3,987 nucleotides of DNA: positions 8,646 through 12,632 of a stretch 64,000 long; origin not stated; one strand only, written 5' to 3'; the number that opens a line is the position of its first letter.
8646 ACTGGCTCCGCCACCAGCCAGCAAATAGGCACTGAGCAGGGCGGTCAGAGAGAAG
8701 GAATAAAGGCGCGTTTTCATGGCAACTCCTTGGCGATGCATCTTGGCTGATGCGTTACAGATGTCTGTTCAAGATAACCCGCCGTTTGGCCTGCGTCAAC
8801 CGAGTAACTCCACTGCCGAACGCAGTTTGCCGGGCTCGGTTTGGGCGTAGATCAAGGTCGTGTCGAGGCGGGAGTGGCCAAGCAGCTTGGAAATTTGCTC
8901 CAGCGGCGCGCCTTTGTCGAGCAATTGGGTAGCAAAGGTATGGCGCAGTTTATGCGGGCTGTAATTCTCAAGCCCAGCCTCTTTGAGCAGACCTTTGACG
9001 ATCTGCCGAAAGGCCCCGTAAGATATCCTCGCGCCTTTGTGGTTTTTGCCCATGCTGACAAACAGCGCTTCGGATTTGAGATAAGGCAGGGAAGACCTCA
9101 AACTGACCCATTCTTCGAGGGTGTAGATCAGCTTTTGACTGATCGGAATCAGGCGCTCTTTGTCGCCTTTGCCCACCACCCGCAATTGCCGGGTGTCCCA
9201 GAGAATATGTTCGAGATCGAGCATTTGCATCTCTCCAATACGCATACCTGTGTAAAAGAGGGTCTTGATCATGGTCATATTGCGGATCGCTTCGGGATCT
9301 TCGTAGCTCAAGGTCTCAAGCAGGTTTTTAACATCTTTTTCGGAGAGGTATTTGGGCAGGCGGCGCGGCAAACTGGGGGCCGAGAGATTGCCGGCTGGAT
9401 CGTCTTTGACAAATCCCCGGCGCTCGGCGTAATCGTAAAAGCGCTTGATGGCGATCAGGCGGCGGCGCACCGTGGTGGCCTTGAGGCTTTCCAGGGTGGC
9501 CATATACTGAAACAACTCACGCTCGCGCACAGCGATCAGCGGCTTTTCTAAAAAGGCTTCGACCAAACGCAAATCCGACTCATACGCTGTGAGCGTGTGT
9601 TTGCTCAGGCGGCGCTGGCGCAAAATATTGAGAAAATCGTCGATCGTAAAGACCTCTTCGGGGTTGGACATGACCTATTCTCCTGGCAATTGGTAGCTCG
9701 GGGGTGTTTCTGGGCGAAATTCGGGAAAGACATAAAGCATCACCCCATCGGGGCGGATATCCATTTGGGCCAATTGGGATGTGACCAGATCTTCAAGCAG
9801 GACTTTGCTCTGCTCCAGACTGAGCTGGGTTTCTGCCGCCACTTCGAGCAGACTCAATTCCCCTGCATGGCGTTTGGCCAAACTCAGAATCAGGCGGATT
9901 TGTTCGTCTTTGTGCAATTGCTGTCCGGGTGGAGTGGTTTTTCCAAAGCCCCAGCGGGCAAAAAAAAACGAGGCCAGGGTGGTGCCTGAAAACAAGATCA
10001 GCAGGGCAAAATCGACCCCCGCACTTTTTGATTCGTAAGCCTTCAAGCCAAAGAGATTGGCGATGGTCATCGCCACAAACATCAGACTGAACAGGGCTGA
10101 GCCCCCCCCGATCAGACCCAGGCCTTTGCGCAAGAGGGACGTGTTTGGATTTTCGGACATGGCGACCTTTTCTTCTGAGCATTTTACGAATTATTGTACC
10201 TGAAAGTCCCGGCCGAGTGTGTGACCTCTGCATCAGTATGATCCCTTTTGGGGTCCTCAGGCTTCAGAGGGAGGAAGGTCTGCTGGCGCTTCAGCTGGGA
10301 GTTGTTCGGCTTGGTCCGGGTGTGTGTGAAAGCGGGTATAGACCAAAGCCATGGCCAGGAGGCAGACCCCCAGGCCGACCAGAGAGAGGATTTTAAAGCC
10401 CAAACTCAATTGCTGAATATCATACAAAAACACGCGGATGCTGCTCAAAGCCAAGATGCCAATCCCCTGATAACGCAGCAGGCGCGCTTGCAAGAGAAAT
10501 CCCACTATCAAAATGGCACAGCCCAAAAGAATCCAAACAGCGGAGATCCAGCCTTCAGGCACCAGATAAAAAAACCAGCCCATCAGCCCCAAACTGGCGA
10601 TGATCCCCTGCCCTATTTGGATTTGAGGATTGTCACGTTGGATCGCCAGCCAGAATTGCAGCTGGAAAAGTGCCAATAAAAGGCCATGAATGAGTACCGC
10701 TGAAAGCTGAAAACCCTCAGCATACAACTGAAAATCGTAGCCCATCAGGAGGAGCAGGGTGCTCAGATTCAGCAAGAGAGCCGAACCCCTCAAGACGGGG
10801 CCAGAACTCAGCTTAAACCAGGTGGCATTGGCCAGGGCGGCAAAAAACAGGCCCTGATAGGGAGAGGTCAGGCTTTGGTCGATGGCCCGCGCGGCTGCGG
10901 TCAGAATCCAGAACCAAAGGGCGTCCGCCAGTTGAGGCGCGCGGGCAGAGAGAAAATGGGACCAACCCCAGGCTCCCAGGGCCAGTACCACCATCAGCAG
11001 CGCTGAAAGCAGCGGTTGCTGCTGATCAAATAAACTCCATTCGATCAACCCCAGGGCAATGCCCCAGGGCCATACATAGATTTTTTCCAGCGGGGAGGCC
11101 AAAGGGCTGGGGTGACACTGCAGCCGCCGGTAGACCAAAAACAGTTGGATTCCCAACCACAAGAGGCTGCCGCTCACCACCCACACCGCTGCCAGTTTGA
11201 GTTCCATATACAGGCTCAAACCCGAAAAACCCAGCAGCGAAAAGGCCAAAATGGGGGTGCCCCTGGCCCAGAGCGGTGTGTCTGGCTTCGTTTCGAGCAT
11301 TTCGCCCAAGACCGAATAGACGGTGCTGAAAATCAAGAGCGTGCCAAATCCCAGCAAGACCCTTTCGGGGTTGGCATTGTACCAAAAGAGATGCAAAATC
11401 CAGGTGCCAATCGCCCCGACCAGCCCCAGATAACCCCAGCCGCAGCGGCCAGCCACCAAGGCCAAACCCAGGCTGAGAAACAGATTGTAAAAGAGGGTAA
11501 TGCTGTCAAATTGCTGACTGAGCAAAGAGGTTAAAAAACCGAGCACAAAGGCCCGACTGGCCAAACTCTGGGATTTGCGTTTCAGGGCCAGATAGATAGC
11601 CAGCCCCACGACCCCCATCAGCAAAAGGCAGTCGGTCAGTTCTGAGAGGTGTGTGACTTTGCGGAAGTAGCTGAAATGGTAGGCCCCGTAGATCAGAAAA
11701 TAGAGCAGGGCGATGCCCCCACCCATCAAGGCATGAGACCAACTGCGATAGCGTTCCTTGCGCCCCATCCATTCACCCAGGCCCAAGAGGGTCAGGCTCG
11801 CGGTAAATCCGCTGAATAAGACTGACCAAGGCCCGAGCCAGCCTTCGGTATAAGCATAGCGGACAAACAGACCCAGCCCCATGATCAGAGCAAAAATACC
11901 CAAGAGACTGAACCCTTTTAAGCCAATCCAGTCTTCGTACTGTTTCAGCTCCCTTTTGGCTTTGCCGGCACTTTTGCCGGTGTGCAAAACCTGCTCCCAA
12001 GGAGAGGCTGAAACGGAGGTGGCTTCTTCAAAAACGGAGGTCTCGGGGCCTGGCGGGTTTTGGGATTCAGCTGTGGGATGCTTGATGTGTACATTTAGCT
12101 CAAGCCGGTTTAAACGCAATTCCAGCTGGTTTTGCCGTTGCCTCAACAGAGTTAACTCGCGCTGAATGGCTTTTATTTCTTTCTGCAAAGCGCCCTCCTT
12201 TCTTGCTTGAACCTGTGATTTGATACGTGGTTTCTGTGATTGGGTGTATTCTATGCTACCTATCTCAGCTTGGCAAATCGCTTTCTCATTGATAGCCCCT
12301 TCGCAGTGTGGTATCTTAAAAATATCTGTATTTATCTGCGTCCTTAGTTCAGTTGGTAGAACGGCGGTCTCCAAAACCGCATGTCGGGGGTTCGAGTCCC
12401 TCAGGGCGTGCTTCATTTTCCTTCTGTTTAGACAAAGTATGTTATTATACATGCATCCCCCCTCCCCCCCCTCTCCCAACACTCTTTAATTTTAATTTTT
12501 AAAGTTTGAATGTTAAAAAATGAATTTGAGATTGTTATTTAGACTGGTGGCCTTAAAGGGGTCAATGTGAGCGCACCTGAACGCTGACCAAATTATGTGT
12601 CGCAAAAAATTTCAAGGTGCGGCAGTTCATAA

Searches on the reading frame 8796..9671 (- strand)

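Call 61: search_protein_families(library=pfam, proteins=[window:8796-9671:-], max_evalue=0.0001)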
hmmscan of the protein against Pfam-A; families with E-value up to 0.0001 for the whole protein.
window:8796-9671:- (291 aa): 2 families
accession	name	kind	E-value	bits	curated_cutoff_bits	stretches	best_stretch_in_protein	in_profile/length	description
PF00589.27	Phage_integrase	-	6e-41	140.5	27.1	1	107-278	1-168/172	Phage integrase family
PF02899.23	Phage_int_SAM_1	-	8.6e-15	55.2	22.3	1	10-86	1-83/83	Phage integrase, N-terminal SAM-like domain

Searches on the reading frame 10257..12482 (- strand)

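Call 61: search_protein_families(library=pfam, proteins=[window:10257-12482:-], max_evalue=0.0001)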
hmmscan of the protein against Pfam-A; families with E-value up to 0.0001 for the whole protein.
window:10257-12482:- (741 aa): 1 family
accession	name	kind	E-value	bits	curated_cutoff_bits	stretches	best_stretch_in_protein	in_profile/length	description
PF10101.14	DUF2339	-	1.2e-28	100.8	33.6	2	194-637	8-489/659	Predicted membrane protein (DUF2339)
